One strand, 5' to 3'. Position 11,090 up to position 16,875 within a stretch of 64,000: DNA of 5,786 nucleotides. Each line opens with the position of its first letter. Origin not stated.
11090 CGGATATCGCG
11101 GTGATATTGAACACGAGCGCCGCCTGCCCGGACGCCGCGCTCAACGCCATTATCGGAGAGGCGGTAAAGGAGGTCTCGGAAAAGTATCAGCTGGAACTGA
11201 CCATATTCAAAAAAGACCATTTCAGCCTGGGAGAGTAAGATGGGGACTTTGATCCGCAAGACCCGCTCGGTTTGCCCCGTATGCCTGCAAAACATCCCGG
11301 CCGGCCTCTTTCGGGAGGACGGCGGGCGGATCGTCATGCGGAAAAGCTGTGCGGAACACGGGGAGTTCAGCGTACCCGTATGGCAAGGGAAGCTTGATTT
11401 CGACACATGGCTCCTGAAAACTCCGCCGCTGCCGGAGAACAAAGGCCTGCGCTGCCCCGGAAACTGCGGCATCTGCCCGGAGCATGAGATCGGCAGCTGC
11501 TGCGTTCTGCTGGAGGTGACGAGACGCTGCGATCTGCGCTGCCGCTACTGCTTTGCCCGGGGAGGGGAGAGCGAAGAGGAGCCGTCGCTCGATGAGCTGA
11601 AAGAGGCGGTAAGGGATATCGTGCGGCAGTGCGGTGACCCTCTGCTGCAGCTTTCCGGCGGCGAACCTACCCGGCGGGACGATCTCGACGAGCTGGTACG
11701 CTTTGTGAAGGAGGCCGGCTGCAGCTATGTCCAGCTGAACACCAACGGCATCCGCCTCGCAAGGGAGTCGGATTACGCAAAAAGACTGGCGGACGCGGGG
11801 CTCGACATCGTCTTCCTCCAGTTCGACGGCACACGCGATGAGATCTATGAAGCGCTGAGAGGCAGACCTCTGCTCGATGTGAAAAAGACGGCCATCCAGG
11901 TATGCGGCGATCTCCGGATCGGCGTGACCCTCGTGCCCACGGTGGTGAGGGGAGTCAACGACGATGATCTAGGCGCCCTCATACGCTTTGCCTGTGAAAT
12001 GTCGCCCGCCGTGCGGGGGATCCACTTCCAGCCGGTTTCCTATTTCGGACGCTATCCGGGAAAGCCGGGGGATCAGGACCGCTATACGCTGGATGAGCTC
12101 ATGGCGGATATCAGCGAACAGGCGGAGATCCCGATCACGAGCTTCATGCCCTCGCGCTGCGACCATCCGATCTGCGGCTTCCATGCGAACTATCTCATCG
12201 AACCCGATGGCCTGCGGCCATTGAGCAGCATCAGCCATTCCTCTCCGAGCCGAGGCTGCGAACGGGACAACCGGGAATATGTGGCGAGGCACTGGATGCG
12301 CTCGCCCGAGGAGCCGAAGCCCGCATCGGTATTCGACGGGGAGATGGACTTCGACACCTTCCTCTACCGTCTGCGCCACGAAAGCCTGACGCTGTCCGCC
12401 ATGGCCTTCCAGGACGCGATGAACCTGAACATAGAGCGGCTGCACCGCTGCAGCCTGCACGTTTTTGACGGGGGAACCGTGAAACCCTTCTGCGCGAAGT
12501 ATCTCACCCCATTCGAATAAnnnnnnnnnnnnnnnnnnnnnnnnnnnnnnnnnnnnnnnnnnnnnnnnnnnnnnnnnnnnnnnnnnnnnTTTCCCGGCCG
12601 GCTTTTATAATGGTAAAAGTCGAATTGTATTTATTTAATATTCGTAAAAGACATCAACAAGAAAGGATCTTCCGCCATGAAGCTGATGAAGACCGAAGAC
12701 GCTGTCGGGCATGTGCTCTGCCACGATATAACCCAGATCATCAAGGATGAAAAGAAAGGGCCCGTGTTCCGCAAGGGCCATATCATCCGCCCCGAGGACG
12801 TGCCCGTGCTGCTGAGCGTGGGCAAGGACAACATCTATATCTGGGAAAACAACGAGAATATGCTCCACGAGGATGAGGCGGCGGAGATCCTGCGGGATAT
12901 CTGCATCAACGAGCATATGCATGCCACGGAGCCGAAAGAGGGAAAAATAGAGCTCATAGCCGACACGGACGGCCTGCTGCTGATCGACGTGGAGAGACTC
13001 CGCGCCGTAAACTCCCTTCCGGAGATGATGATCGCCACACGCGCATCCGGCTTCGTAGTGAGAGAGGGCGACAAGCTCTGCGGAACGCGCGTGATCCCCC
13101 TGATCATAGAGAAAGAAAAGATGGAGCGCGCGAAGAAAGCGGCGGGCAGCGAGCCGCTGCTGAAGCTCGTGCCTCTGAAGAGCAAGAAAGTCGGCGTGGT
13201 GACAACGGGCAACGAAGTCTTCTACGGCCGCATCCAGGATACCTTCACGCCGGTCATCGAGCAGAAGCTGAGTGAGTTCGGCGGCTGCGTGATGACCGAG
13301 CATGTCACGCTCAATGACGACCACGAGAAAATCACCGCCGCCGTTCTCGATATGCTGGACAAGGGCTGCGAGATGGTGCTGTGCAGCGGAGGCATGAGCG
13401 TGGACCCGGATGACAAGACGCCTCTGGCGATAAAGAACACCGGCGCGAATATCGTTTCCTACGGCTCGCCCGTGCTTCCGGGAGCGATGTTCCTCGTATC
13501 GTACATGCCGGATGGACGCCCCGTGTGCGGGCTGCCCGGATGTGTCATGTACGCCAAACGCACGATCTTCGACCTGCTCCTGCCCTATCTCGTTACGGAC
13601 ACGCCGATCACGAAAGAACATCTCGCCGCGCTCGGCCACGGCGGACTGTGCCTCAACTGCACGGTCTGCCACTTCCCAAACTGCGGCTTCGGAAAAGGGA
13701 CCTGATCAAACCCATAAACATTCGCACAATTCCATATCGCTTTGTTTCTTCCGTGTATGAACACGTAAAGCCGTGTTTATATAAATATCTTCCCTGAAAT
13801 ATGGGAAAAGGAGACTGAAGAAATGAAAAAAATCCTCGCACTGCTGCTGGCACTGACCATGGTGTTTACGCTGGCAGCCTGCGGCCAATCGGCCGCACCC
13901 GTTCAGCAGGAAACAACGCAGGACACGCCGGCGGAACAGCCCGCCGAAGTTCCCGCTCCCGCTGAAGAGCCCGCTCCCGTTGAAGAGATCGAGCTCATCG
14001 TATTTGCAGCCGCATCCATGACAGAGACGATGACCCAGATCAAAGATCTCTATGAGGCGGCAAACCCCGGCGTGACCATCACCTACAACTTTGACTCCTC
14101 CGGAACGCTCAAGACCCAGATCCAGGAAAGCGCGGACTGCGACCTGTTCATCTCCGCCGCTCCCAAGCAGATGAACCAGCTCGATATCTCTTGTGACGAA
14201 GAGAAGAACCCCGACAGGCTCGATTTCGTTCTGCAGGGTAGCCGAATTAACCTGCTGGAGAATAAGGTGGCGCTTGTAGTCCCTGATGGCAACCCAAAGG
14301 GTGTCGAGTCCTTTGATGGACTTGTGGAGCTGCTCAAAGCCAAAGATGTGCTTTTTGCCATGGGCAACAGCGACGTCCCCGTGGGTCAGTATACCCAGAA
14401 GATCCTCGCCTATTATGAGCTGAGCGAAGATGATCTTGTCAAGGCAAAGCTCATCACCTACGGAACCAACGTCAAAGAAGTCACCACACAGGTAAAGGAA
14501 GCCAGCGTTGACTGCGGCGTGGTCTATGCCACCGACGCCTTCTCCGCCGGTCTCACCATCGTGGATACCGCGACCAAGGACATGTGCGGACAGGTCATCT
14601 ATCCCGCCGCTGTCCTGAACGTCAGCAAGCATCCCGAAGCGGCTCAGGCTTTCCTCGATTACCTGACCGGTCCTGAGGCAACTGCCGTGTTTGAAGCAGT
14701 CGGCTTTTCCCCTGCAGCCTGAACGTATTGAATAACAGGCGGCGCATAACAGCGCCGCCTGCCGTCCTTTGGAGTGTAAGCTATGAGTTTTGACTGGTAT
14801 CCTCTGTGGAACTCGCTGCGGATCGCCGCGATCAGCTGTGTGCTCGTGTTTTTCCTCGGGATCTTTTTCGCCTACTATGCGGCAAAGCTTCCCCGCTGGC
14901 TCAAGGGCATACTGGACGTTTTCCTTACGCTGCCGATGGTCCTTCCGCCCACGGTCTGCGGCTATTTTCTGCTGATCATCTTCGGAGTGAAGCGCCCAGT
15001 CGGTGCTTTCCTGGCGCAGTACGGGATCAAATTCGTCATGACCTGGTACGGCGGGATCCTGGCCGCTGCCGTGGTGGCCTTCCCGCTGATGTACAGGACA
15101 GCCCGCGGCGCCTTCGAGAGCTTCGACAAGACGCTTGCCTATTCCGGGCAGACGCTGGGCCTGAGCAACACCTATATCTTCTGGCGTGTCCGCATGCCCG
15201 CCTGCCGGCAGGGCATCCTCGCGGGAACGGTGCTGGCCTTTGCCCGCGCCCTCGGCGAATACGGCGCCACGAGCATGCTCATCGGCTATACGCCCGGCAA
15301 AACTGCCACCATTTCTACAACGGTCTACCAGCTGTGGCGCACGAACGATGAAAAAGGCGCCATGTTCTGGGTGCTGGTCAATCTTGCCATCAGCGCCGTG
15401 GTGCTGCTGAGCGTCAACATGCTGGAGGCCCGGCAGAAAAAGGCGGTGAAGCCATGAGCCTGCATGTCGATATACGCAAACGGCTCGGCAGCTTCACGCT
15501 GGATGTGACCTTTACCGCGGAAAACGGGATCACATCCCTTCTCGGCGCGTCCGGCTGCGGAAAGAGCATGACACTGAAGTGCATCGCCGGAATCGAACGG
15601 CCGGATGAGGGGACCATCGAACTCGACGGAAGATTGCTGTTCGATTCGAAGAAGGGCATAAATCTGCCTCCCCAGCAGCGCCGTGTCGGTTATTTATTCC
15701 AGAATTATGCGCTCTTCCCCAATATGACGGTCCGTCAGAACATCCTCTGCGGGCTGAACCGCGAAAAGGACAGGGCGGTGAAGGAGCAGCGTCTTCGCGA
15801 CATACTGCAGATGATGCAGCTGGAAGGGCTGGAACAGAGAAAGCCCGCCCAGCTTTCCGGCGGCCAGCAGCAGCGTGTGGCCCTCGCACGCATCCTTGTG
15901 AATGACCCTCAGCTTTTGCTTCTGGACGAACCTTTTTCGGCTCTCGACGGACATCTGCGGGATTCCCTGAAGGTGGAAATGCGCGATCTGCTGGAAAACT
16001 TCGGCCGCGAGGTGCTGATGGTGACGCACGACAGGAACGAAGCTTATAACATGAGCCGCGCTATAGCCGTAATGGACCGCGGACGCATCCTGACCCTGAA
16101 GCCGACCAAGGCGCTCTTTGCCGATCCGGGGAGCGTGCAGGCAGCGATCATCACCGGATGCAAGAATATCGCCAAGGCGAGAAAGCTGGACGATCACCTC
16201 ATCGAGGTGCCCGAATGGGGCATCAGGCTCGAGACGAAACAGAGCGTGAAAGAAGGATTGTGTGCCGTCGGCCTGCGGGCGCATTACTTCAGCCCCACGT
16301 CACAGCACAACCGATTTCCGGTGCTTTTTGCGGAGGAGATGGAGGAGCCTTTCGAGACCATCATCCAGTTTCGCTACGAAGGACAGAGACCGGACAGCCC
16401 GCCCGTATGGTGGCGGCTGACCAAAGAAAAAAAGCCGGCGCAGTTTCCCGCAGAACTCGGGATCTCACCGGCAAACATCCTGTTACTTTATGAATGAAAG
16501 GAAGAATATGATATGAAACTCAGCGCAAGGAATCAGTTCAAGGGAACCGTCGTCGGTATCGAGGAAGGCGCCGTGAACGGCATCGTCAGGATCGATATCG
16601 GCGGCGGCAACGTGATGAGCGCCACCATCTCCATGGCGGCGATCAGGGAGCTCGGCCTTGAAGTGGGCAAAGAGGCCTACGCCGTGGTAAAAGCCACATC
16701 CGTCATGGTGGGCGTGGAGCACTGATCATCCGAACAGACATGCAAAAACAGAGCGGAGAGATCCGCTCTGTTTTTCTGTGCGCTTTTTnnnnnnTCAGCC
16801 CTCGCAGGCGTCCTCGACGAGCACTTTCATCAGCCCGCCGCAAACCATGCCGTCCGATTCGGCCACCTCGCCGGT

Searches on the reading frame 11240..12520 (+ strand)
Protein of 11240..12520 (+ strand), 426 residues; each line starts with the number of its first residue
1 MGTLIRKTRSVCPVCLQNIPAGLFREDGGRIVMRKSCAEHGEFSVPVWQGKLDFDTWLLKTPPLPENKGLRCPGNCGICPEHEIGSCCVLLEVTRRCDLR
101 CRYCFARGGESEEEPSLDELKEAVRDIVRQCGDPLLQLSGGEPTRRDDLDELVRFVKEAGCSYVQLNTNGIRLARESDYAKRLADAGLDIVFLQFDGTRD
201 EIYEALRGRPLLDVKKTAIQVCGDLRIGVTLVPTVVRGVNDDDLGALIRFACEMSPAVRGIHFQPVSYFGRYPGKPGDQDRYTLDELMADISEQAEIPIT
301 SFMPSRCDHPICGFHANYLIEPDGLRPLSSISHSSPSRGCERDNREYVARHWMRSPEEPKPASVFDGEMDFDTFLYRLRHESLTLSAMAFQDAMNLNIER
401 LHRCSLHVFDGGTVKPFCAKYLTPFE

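Call 73: search_protein_families(library=ncbifam, proteins=[window:11240-12520:+], max_evalue=0.00001)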
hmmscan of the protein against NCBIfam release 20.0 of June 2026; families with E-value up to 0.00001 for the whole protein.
window:11240-12520:+ (426 aa): 35 families (the best 25 are shown)
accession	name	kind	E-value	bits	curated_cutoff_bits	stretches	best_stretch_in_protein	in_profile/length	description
NF045646.2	rSAM_Se_TrsS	equivalog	1.6e-148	494.9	490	1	7-424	2-433/441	radical SAM (seleno)protein TrsS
NF045702.1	rSAM_GDGT_ether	equivalog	1.5e-88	297.6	450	2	7-316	1-320/486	tetraether lipid synthase Tes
NF045703.1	rSAM_Tes_intein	exception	5.5e-50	170.1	1700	2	105-300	614-807/1040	tetraether lipid synthase Tes, intein-containing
TIGR02668.1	moaA_archaeal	equivalog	7.5e-23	81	325.25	1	91-266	14-189/303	GTP 3',8-cyclase MoaA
TIGR02666.1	moaA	equivalog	1.1e-22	80.4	284.05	1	92-269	15-198/336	GTP 3',8-cyclase MoaA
NF001199.0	PRK00164.2-1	equivalog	1.3e-22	80.3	231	1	91-259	16-183/308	GTP 3',8-cyclase MoaA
TIGR04546.1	rSAM_ahbC_deAc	equivalog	1.6e-17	63.4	650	1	88-250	40-199/390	12,18-didecarboxysiroheme deacetylase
TIGR04051.1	rSAM_NirJ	equivalog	2e-17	63.2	515.45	1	89-271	4-181/354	heme d1 biosynthesis radical SAM protein NirJ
TIGR04347.1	pseudo_SAM_Halo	equivalog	2.7e-17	63.1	525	1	88-250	39-198/390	TIGR04347 family pseudo-SAM/SPASM protein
TIGR02109.1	PQQ_syn_pqqE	equivalog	4.3e-17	62.1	381.35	1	88-255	8-173/358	pyrroloquinoline quinone biosynthesis protein PqqE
TIGR04545.1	rSAM_ahbD_hemeb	equivalog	1.7e-16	60.6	500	1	90-255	3-166/339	heme b synthase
TIGR04055.1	rSAM_NirJ2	equivalog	1.2e-13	51.3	500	1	92-263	5-173/326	putative heme d1 biosynthesis radical SAM protein NirJ2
TIGR04053.2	TIGR04053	equivalog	1.6e-13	50.7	395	1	88-253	9-175/366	TIGR04053 family radical SAM/SPASM domain-containing protein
NF050035.1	rSAM_WgK_link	exception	1.9e-13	50.2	650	1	88-220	10-141/367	radical SAM/SPASM peptide maturase WgkB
TIGR04317.1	W_rSAM_matur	equivalog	2.2e-13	50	380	1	89-214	6-129/349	tungsten cofactor oxidoreductase radical SAM maturase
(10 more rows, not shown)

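Call 83: search_solved_structures(query=window:11240-12520:+, max_evalue=0.001, show_alignments=1)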
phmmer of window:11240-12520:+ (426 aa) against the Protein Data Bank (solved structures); distinct sequences matched with E-value up to 0.001: 10.
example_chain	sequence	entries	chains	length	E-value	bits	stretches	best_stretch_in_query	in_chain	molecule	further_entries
7tol_A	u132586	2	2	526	1.1e-71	245.6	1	5-310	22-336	glycerol dibiphytanyl glycerol tetraether - macrocyclic archaeol synthase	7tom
2fb2_A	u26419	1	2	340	5e-13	52.2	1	90-268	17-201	Molybdenum cofactor biosynthesis protein A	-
1tv7_A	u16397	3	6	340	6.2e-13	51.9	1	90-268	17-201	Molybdenum cofactor biosynthesis protein A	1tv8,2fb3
6c8v_A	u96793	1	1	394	4.2e-07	32.7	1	89-254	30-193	Coenzyme PQQ synthesis protein E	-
8wm2_A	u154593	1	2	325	8.1e-07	31.7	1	91-193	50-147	Fe-S radical SAM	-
7vob_C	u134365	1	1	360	1.6e-06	30.8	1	92-211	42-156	Cytosylglucuronate decarboxylase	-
7voc_C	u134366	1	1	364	1.6e-06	30.7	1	92-211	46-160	Cytosylglucuronate decarboxylase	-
5vsl_A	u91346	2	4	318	9e-06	28.3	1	91-211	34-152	Radical S-adenosyl methionine domain-containing protein 2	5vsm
6q2p_A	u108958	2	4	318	1.1e-05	28.1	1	91-210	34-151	Radical S-adenosyl methionine domain-containing protein 2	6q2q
6efn_A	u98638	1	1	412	0.00089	21.7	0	88-244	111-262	Sporulation killing factor maturation protein SkfB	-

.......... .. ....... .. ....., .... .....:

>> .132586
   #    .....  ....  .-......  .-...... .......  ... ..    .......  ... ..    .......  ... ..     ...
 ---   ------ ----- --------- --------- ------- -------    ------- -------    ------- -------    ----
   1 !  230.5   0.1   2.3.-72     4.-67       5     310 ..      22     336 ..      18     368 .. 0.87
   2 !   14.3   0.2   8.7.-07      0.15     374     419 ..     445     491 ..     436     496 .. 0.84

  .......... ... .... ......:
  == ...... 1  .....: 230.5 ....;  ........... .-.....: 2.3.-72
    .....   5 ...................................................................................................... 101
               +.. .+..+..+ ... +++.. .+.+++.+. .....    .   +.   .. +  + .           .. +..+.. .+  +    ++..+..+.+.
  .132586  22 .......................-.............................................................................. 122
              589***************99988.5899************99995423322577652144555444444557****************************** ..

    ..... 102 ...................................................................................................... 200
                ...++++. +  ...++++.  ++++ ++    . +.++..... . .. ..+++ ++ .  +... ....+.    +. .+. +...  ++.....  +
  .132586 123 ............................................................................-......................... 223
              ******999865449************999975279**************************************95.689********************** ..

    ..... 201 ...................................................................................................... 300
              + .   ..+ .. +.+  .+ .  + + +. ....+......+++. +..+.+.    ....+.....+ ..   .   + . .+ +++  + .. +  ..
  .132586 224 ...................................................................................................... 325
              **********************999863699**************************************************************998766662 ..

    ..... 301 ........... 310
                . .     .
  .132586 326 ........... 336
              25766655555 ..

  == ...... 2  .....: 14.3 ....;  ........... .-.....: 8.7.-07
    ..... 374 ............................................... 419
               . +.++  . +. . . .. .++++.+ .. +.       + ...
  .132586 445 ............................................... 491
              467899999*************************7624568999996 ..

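Call 94: search_protein_families(library=pfam, proteins=[window:11240-12520:+], max_evalue=0.001)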
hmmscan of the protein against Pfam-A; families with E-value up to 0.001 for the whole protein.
window:11240-12520:+ (426 aa): 3 families
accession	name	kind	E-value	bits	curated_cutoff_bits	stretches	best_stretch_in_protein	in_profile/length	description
PF04055.27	Radical_SAM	-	2.1e-24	87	29.5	1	92-251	2-166/166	Radical SAM superfamily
PF23545.1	Zn_ribbon_HMPTM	-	8.4e-17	60.9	27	1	5-49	2-45/45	HMPTM N-terminal zinc ribbon domain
PF13353.11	Fer4_12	-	0.0002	22.1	22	1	94-174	12-95/137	4Fe-4S single cluster domain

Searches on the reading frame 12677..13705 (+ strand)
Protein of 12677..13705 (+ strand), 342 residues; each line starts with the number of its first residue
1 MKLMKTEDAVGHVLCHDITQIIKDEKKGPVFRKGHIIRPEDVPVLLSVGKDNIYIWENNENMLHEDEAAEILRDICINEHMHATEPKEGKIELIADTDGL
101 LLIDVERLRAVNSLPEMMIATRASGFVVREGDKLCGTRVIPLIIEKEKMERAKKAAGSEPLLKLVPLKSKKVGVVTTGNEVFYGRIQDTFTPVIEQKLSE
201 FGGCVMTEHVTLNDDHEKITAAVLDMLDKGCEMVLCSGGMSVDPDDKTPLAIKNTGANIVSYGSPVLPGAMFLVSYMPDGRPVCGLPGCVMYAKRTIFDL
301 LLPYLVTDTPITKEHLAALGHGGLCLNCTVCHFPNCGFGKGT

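Call 70: search_protein_families(library=pfam, proteins=[window:12677-13705:+], max_evalue=0.00001)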
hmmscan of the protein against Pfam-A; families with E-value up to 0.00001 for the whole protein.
window:12677-13705:+ (342 aa): 1 family
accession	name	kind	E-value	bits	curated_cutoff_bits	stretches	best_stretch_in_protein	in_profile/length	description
PF00994.29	MoCF_biosynth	-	9.6e-22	77.7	26.6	1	173-305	1-142/144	Probable molybdopterin binding domain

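Call 73: search_protein_families(library=ncbifam, proteins=[window:12677-13705:+], max_evalue=0.00001)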
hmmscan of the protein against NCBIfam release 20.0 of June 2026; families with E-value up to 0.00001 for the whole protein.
window:12677-13705:+ (342 aa): 7 families
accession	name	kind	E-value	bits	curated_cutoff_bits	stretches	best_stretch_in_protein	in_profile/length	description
TIGR00177.1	molyb_syn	domain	9e-17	61.4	85.35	1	171-261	3-94/148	molybdenum cofactor synthesis domain-containing protein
NF011068.0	PRK14498.1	equivalog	1.2e-12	46.8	534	1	169-294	186-314/647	molybdopterin biosynthesis protein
NF002291.0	PRK01215.1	equivalog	6.8e-10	38.5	293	1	170-252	4-84/264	nicotinamide mononucleotide deamidase-related protein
NF002947.1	PRK03604.1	equivalog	1.8e-09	37.3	285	1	169-256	145-231/301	bifunctional molybdenum cofactor biosynthesis protein MoaC/MoaB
NF011067.0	PRK14497.1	equivalog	9.8e-09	34.3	536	1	174-294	191-307/546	putative molybdopterin biosynthesis protein MoeA/unknown domain fusion protein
NF002977.0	PRK03670.1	equivalog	8.4e-08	31.9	305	1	173-254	4-84/252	competence damage-inducible protein A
NF001813.0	PRK00549.1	equivalog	1.2e-06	27.8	379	1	171-248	2-77/414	competence/damage-inducible protein A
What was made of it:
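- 12677..13705 (+): MoCF_biosynth-domain (MogA/MoaB-like) protein. Pfam (call 70); NCBIfam molyb_syn domain (call 73).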

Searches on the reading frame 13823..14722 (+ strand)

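Call 19: search_protein_families(library=ncbifam, proteins=[window:13823-14722:+], max_evalue=0.001)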
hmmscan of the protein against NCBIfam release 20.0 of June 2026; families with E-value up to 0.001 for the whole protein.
window:13823-14722:+ (299 aa): 9 families
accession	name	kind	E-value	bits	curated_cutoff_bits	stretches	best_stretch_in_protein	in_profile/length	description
TIGR01256.1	modA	equivalog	6.8e-36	124.2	62.5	1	63-293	1-216/217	molybdate ABC transporter substrate-binding protein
NF007958.0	PRK10677.1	equivalog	2.3e-28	98.9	253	1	57-297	27-255/256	molybdate ABC transporter substrate-binding protein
NF002918.0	PRK03537.1-4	equivalog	4.6e-12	45.8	288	1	55-297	5-245/246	molybdate ABC transporter substrate-binding protein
NF003196.0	PRK04168.1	equivalog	6.5e-07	28.5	355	0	244-294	263-313/338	tungstate ABC transporter substrate-binding protein WtpA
TIGR03730.1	tungstate_WtpA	equivalog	6.8e-05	22.1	242.75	0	57-113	2-59/275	tungstate ABC transporter substrate-binding protein WtpA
TIGR03850.1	bind_CPR_0540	equivalog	0.0002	20.1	299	0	2-102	1-84/437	carbohydrate ABC transporter substrate-binding protein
NF050142.1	PG1828_fam_lipo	equivalog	0.00032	21.4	50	0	1-41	1-38/59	PG1828 family lipoprotein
NF002917.0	PRK03537.1-3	equivalog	0.0004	19.6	264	0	59-121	26-87/267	molybdate ABC transporter substrate-binding protein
NF047847.2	SS_mature_LptM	equivalog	0.00049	20.1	27.7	0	1-23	1-23/31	LPS translocon maturation chaperone LptM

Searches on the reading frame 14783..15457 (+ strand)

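Call 19: search_protein_families(library=ncbifam, proteins=[window:14783-15457:+], max_evalue=0.001)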
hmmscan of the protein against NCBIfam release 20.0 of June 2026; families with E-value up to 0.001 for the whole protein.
window:14783-15457:+ (224 aa): 29 families (the best 25 are shown)
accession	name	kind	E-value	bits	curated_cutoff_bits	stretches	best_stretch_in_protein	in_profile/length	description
TIGR02141.1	modB_ABC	equivalog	1.7e-60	204.2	182.6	1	11-217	3-208/208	molybdate ABC transporter permease subunit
NF006939.0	PRK09421.1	equivalog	6.8e-54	182.7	262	1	6-221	10-227/230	molybdate ABC transporter permease subunit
TIGR01581.1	Mo_ABC_porter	hypoth_equivalog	1.1e-46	159.1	210.3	1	7-209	22-224/225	ABC transporter permease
TIGR00969.1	3a0106s02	subfamily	5.5e-38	131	240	1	10-217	65-272/272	sulfate ABC transporter permease subunit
TIGR02139.1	permease_CysT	equivalog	1.2e-32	113.6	246.1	1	10-220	54-264/265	sulfate ABC transporter permease subunit CysT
TIGR02140.1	permease_CysW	equivalog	2.2e-29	102.7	329.1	1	11-219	52-260/261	sulfate ABC transporter permease subunit CysW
NF040839.1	tungstate_WtpB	equivalog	9.6e-29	100.8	340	1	8-207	46-242/251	tungstate ABC transporter permease WtpB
NF008208.0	PRK10971.1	equivalog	9e-27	94.2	415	1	14-222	66-274/277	sulfate/thiosulfate ABC transporter permease CysT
NF008620.0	PRK11602.1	equivalog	5.4e-21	75.1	442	1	8-217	66-275/291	sulfate/thiosulfate ABC transporter permease CysW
TIGR02138.1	phosphate_pstC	equivalog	1.5e-17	63.6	196.45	1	8-204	66-276/296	phosphate ABC transporter permease subunit PstC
TIGR03262.1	PhnU2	equivalog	1.2e-13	50.5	593.25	1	8-221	56-262/546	putative 2-aminoethylphosphonate ABC transporter permease subunit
NF038017.1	ABC_perm1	subfamily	1.8e-13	50.9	100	1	11-182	1-165/184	ABC transporter permease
TIGR00974.1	3a0107s02c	equivalog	1.1e-12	47.7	193.45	1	10-213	58-261/272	phosphate ABC transporter permease PstA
NF007044.0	PRK09497.1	equivalog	1.3e-12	47.8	348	1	8-168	65-230/285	spermidine/putrescine ABC transporter permease PotB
NF011624.0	PRK15050.1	equivalog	8.2e-11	41.5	247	1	8-219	75-290/297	2-aminoethylphosphonate ABC transporter permease subunit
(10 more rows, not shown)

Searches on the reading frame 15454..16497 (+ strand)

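Call 19: search_protein_families(library=ncbifam, proteins=[window:15454-16497:+], max_evalue=0.001)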
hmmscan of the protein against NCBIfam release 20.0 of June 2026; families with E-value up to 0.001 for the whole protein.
window:15454-16497:+ (347 aa): 184 families (the best 25 are shown)
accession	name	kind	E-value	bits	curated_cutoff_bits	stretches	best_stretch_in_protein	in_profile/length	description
TIGR03265.1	PhnT2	equivalog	3.2e-70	237.1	457.7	1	7-266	10-267/353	putative 2-aminoethylphosphonate ABC transporter ATP-binding protein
TIGR01187.1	potA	subfamily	2.4e-68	230.6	355.6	1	29-246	1-213/325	polyamine ABC transporter ATP-binding protein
TIGR02142.1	modC_ABC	equivalog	4.7e-63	213.6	285.05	1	3-225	1-223/353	molybdenum ABC transporter ATP-binding protein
NF006987.0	PRK09452.1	equivalog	1.7e-62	211.3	482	1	23-245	41-259/378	spermidine/putrescine ABC transporter ATP-binding protein PotA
NF043075.1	MMSYN1_0197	equivalog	1e-60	205.5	550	1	22-252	26-251/341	spermidine/putrescine ABC transporter ATP-binding protein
TIGR00968.1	3a0106s01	subfamily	1.1e-60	205.2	342.75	1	6-228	5-225/237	sulfate ABC transporter ATP-binding protein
NF040933.2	ABC_arch_GlcV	equivalog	1.4e-60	205.1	450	1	23-277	30-284/357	glucose ABC transporter ATP-binding protein GlcV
NF008621.0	PRK11607.1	equivalog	1.9e-59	201.4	613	1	17-254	37-274/377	putrescine ABC transporter ATP-binding subunit PotG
NF008513.0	PRK11432.1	equivalog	4e-59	200.3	496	1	9-277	14-281/351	ferric ABC transporter ATP-binding protein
NF040840.2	tungstate_WtpC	equivalog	1.1e-56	192.7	440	1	24-275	26-272/347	tungstate ABC transporter ATP-binding protein WtpC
NF008653.0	PRK11650.1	subfamily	3e-55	187.7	432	1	23-289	29-295/357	sn-glycerol-3-phosphate ABC transporter ATP-binding protein UgpC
TIGR03258.1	PhnT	equivalog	4.3e-52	177.3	499.15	1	21-244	30-250/359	2-aminoethylphosphonate ABC transport system ATP-binding subunit PhnT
NF008355.0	PRK11144.1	equivalog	1.3e-51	175.7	434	1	3-220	2-215/353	molybdenum ABC transporter ATP-binding protein ModC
NF008105.0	PRK10851.1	equivalog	3.9e-49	167.3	502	1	17-227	20-230/362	sulfate/thiosulfate ABC transporter ATP-binding protein CysA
NF008233.0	PRK11000.1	equivalog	1.3e-46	159.2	568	1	26-222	31-222/369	maltose/maltodextrin ABC transporter ATP-binding protein MalK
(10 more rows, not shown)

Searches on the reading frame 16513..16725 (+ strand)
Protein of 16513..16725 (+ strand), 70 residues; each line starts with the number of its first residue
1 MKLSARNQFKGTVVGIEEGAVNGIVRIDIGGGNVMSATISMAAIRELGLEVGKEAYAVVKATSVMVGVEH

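Call 19: search_protein_families(library=ncbifam, proteins=[window:16513-16725:+], max_evalue=0.001)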
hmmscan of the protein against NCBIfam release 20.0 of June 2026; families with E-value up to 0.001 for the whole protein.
window:16513-16725:+ (70 aa): 5 families
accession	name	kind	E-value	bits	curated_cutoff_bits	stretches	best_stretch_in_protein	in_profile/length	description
TIGR00638.1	Mop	subfamily_domain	3.3e-26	91.1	55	1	1-69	1-69/70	molybdenum-pterin binding domain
NF040840.2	tungstate_WtpC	equivalog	1.4e-08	34.4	440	1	2-66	284-346/347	tungstate ABC transporter ATP-binding protein WtpC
TIGR02142.1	modC_ABC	equivalog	8.8e-08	31.8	285.05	1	3-64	292-352/353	molybdenum ABC transporter ATP-binding protein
NF007957.0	PRK10676.1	equivalog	4.8e-07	29.2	369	1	2-66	123-188/263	molybdenum-dependent transcriptional regulator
NF008355.0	PRK11144.1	equivalog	9.5e-05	21.5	434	1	3-65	290-351/353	molybdenum ABC transporter ATP-binding protein ModC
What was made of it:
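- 16513..16725 (+): Mop/TOBE molybdate-binding protein (70 aa). TIGR00638 scores 91 bits, above its 55 cutoff (call 19).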
